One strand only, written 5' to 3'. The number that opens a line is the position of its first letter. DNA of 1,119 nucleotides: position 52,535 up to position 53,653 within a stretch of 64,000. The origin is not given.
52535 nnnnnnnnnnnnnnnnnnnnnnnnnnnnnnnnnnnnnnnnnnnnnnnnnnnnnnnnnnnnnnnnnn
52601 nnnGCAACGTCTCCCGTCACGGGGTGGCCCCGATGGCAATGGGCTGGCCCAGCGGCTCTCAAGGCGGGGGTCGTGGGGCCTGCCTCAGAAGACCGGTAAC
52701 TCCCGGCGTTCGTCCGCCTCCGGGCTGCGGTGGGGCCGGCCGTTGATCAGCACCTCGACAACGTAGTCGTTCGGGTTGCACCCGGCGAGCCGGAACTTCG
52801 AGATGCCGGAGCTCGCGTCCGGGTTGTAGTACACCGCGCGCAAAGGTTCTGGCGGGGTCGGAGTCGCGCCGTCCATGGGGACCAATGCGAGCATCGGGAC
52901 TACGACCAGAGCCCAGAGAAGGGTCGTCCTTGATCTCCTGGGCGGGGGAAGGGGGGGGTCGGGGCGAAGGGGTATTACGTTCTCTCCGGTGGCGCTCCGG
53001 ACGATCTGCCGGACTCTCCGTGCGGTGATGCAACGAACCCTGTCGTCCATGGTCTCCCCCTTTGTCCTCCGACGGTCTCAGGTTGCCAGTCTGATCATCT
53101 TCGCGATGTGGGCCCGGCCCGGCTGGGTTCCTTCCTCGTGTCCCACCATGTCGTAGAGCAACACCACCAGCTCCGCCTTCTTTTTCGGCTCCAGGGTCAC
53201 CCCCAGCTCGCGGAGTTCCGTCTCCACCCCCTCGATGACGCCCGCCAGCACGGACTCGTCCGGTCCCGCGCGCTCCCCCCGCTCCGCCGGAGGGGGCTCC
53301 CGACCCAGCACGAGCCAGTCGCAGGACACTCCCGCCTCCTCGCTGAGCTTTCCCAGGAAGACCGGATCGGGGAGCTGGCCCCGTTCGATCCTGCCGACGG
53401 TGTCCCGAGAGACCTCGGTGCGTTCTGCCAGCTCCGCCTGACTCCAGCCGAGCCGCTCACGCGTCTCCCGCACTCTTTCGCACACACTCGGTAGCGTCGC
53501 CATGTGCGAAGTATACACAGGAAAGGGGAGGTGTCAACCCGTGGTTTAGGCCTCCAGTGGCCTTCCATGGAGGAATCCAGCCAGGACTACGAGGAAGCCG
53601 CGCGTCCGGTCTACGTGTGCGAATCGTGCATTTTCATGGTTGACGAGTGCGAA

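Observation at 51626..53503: Three-gene leftward operon on the ICE: leaderless XRE regulator, small single-pass membrane protein, cytoplasmic EEP (DNase I-like) nuclease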

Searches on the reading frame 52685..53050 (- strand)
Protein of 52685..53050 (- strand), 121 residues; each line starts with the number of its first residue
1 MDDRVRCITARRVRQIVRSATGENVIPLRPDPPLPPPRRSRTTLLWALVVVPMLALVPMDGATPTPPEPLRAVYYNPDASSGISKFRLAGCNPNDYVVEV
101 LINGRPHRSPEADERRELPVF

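Call 3: search_protein_families(library=pfam, proteins=[window:52685-53050:-], max_evalue=0.01)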
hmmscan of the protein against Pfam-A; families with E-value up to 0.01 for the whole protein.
window:52685-53050:- (121 aa): 0 families

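Call 5: search_protein_families(library=padloc, proteins=[window:52685-53050:-], max_evalue=0.01)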
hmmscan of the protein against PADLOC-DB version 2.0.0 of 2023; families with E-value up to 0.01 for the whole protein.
window:52685-53050:- (121 aa): 0 families

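Call 8: search_protein_families(library=ncbifam, proteins=[window:52685-53050:-], max_evalue=0.1)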
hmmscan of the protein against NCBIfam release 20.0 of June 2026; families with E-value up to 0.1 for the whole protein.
window:52685-53050:- (121 aa): 0 families

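Call 18: find_homologous_proteins(query=window:52685-53050:-, max_evalue=0.01)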
Query window:52685-53050:- (121 aa): 6 proteins with E <= 0.01 among 19 candidates.
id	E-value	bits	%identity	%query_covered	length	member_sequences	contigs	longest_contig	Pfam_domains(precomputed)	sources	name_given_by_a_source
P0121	1.0e-42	163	67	100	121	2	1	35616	-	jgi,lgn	jgi:hypothetical protein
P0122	3.8e-39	151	59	100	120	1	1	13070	-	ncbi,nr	ncbi:MAG: hypothetical protein P1P84_17405 [Deferrisomatales bacterium]|nr:hypothetical protein [Def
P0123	1.5e-38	150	100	57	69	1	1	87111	-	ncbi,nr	ncbi:MAG: hypothetical protein SCH98_06390 [Deferrisomatales bacterium]|nr:hypothetical protein [Def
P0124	3.5e-38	148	59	100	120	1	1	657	-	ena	-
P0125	5.2e-37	145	60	100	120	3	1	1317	-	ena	-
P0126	2.9e-28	116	54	100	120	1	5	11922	-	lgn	-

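Call 19: find_encoding_contigs(protein=P0122, flank=7000, max_places=2)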
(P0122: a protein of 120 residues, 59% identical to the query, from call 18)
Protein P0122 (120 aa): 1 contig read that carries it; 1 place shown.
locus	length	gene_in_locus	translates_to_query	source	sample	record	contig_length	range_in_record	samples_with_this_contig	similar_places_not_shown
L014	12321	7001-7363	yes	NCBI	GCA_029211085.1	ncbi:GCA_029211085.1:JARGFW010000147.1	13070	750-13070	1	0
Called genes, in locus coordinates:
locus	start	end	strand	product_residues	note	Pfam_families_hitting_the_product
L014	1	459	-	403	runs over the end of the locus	PF11130:TraC_F_IV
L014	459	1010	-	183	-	PF09676:TraV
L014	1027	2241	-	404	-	PF03743:TrbI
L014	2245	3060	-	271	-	PF06586:TraK_N, PF23536:TraK_C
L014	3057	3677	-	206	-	PF05309:TraE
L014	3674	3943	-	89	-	PF07178:TraL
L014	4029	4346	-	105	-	-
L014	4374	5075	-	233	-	PF10411:DsbC_N, PF13098:Thioredoxin_2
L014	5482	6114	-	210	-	-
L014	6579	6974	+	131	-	PF01381:HTH_3, PF13413:HTH_25 (weak), PF13560:HTH_31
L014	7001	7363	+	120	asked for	-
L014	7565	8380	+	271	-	PF05724:TPMT (weak), PF13489:Methyltransf_23, PF03848:TehB (weak), PF13847:Methyltransf_31, PF08241:Methyltransf_11, PF08242:Methyltransf_12, PF13649:Methyltransf_25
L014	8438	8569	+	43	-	-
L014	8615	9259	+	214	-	PF01965:DJ-1_PfpI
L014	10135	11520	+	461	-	-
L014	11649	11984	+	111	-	PF02694:UPF0060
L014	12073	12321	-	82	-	PF04116:FA_hydroxylase (weak)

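Call 20: find_encoding_contigs(protein=P0126, flank=7000, max_places=3)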
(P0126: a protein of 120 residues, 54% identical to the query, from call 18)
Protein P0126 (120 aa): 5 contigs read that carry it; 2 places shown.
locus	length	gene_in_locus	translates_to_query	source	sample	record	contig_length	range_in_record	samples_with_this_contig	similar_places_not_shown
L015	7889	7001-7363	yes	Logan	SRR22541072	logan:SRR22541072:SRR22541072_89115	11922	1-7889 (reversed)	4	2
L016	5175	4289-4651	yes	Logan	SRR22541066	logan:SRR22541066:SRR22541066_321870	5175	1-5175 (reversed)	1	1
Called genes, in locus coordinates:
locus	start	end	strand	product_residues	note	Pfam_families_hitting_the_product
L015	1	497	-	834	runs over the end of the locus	PF11130:TraC_F_IV, PF19044:P-loop_TraG, PF12846:AAA_10 (weak)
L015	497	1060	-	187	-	PF09676:TraV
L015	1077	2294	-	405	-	PF03743:TrbI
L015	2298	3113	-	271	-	PF06586:TraK_N, PF23536:TraK_C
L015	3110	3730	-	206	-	PF05309:TraE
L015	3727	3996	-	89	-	PF07178:TraL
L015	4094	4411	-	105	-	-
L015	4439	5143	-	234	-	PF10411:DsbC_N, PF13098:Thioredoxin_2 (weak)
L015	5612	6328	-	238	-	-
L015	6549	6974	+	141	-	PF12844:HTH_19 (weak), PF13560:HTH_31, PF01381:HTH_3, PF13413:HTH_25 (weak)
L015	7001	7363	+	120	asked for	-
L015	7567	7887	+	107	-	?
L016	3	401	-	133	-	?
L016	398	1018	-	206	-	PF05309:TraE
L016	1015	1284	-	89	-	PF07178:TraL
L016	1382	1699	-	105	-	-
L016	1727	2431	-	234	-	PF10411:DsbC_N, PF13098:Thioredoxin_2 (weak)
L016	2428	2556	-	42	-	-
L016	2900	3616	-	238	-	-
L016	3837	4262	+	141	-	PF12844:HTH_19 (weak), PF13560:HTH_31, PF01381:HTH_3, PF13413:HTH_25 (weak)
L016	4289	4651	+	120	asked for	-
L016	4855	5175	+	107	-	?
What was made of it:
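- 52685..53050 (-): 121-aa single-pass membrane protein with predicted N-in, C-out topology. ICE backbone gene. The N-terminal 34 residues are conserved; the TM and outer part are fast-evolving or swapped. Calls 19, 20: always directly after the XRE.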

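Call 58: search_protein_families(library=phrogs, proteins=[window:52685-53050:-], max_evalue=0.001)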
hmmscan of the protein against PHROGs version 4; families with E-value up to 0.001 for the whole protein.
window:52685-53050:- (121 aa): 0 families

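Call 69: predict_structure(alignment_id=A2)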
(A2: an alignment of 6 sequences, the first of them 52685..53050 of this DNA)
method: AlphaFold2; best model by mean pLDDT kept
length: 121 residues; sequences in the alignment: 6
mean_pLDDT: 55.4   pTM: 0.19
mean pLDDT of the five models: 55.4, 51.8, 49.1, 48.9, 47.5
residues with pLDDT >= 90: 0; 70-90: 7; 50-70: 80; < 50: 34
segments of 3 or more residues with pLDDT < 50: 69-78, 81-97, 117-121
pLDDT, mean of each block of 10 residues (from residue 1): 69 64 54 64 60 56 55 47 46 47 55 50 40
secondary structure, 60 per line:
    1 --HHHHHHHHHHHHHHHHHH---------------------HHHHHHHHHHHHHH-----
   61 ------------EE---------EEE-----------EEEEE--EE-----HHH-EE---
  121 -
elements in order: H3-20 H42-55 E84-86 E98-102
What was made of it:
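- Its structure model is unusable (pLDDT 55, call 69).
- Tried and rejected: The AlphaFold model of the TM protein was too poor (pLDDT 55) to search with (call 69).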

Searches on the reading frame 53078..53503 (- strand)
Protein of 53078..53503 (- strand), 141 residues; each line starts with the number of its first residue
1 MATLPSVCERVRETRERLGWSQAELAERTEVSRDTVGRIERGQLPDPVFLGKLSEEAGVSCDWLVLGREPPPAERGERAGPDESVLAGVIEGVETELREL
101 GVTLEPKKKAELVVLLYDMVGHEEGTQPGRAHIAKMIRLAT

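Call 3: search_protein_families(library=pfam, proteins=[window:53078-53503:-], max_evalue=0.01)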
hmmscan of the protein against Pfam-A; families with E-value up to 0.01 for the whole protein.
window:53078-53503:- (141 aa): 7 families
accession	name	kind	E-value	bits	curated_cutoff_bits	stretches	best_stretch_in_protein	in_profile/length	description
PF01381.28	HTH_3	-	2.5e-13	50.3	23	1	11-64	1-55/55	Helix-turn-helix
PF13560.12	HTH_31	-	4e-10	40.3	27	1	10-47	5-44/64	Helix-turn-helix domain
PF12844.13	HTH_19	-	1.5e-08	34.9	30.2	1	9-67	2-61/64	Helix-turn-helix domain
PF13413.12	HTH_25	-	3.3e-06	27.3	24.6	1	12-50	3-44/62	Helix-turn-helix domain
PF07022.19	Phage_CI_repr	-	8.5e-05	23.3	22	1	15-70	7-63/65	Bacteriophage CI repressor helix-turn-helix domain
PF13744.12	HTH_37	-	0.0043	17.3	27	0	9-44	21-56/80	Helix-turn-helix domain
PF08279.18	HTH_11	-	0.0066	16.7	25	0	14-36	12-32/55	HTH domain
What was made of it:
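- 53078..53503 (-): XRE/cI-type HTH repressor, 141 aa, with no S24 peptidase domain. ICE backbone gene. Call 3: HTH_3 2.5e-13, Phage_CI_repr 8.5e-5.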

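Call 5: search_protein_families(library=padloc, proteins=[window:53078-53503:-], max_evalue=0.01)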
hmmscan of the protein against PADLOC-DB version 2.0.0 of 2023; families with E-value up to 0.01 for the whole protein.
window:53078-53503:- (141 aa): 11 families
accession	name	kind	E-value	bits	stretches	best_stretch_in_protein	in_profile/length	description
PDLC02926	HTH_VI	-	9.2e-07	27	1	10-70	5-66/92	-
PDLC04142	capH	-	1.3e-05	24.2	1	9-66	9-66/103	capH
PDLC03952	RmrA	-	2.3e-05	21.4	1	7-58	23-75/395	-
PDLC03949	RmrA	-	3.9e-05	20.7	1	9-65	5-62/363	-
PDLC03947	RmrA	-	7.9e-05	19.6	1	7-55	12-61/383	-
PDLC03951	RmrA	-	0.0001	19.4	1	9-65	11-68/400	-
PDLC03664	Control_protein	-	0.001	17.5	1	6-43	13-50/74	control protein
PDLC03953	RmrA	-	0.0011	16.3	1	6-43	5-42/373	-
PDLC03946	RmrA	-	0.0016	15.3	1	9-56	5-53/357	-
PDLC03665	Control_protein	-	0.0038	15.5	1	9-43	11-46/77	control protein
PDLC04133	mad1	-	0.007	14.6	0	20-43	6-29/60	mads_1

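Call 8: search_protein_families(library=ncbifam, proteins=[window:53078-53503:-], max_evalue=0.1)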
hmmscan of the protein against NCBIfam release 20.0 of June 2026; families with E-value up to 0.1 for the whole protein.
window:53078-53503:- (141 aa): 15 families
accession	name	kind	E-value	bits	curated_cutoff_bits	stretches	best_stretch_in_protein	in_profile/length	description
TIGR03070.1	couple_hipB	subfamily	1.5e-08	34.4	71.65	1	10-43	6-39/58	type II toxin-antitoxin system Y4mF family antitoxin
NF041951.1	phage_RstR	subfamily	1.8e-07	31.4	80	1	8-67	4-64/108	RstR family transcriptional repressor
TIGR00270.2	TIGR00270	equivalog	1.3e-06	28.3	110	1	9-46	78-116/159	multiprotein bridging factor aMBF1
NF007257.0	PRK09706.1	subfamily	3.8e-05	23.5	101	1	7-69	6-69/135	transcriptional repressor DicA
TIGR03830.1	CxxCG_CxxCG_HTH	subfamily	3.9e-05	23.4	61.8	1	9-47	68-106/127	type II TA system antitoxin MqsA family protein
TIGR02612.1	mob_myst_A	hypoth_equivalog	0.00038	20.4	122.6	1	11-57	30-76/150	mobile mystery protein A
NF006015.0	PRK08154.1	subfamily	0.00041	19.6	204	1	4-65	28-90/314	anaerobic benzoate catabolism transcriptional regulator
NF003162.0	PRK04140.1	equivalog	0.00059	19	263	1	9-43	129-163/317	transcriptional regulator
NF046032.1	TransRegSlrRBacil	equivalog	0.00094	19.3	250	1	11-57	6-54/149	HTH-type transcriptional regulator SlrR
NF033546.1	transpos_IS21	equivalog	0.0014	18.2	160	1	15-105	4-65/294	IS21 family transposase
NF053720.1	NsdA_fam_reg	subfamily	0.003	17.1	75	1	12-96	19-105/432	NsdA family TPR-like regulatory protein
NF008109.0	PRK10856.1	equivalog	0.0094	15.7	208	1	8-46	16-54/334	cytoskeleton protein RodZ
TIGR02937.1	sigma70-ECF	superfamily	0.045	13.4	42.9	1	3-40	117-154/165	sigma-70 family RNA polymerase sigma factor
NF038139.1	Reg_Aceta_RamB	equivalog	0.058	12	700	1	7-61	3-58/465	acetate metabolism transcriptional regulator RamB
NF007408.0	PRK09943.1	equivalog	0.07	12.7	211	1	7-44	8-45/185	HTH-type transcriptional regulator PuuR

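Call 58: search_protein_families(library=phrogs, proteins=[window:53078-53503:-], max_evalue=0.001)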
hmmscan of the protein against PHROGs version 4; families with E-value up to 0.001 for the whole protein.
window:53078-53503:- (141 aa): 15 families
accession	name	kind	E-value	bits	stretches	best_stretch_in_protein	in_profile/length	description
phrog_8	-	transcription regulation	2.4e-13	51.3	1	9-73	164-224/346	transcriptional regulator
phrog_2328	-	transcription regulation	2.1e-12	47.9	1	7-76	16-86/128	transcriptional repressor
phrog_3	-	transcription regulation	1.6e-10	42.4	1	9-85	91-167/430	transcriptional repressor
phrog_4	-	transcription regulation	2.3e-09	37.7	1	9-84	139-205/400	transcriptional repressor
phrog_5823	-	transcription regulation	3.8e-09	37.2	1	6-74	6-76/404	transcriptional regulator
phrog_6288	-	unknown function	4.7e-08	34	1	9-75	32-103/322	-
phrog_2104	-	unknown function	6.8e-07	30.4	1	8-43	41-76/103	-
phrog_2439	-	transcription regulation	4e-06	26.9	1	9-70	10-72/367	transcriptional regulator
phrog_1373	-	transcription regulation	8.8e-05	23.6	1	9-43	66-100/166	transcriptional regulator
phrog_4836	-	transcription regulation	0.00012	22.8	1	6-111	75-177/194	CII-like regulator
phrog_4779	-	transcription regulation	0.00022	22.7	1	10-45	6-41/98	transcriptional regulator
phrog_14076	-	transcription regulation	0.00031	22.2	1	9-46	16-56/86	transcriptional regulator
phrog_955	-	DNA, RNA and nucleotide metabolism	0.00045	21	1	8-44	26-62/142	HTH DNA binding protein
phrog_3037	-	transcription regulation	0.00058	20.7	1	7-79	18-89/189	transcriptional repressor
phrog_7241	-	transcription regulation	0.00071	20.6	0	11-65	66-121/122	transcriptional regulator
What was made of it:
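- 53078..53503 (-): Call 58: phage repressor PHROGs.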
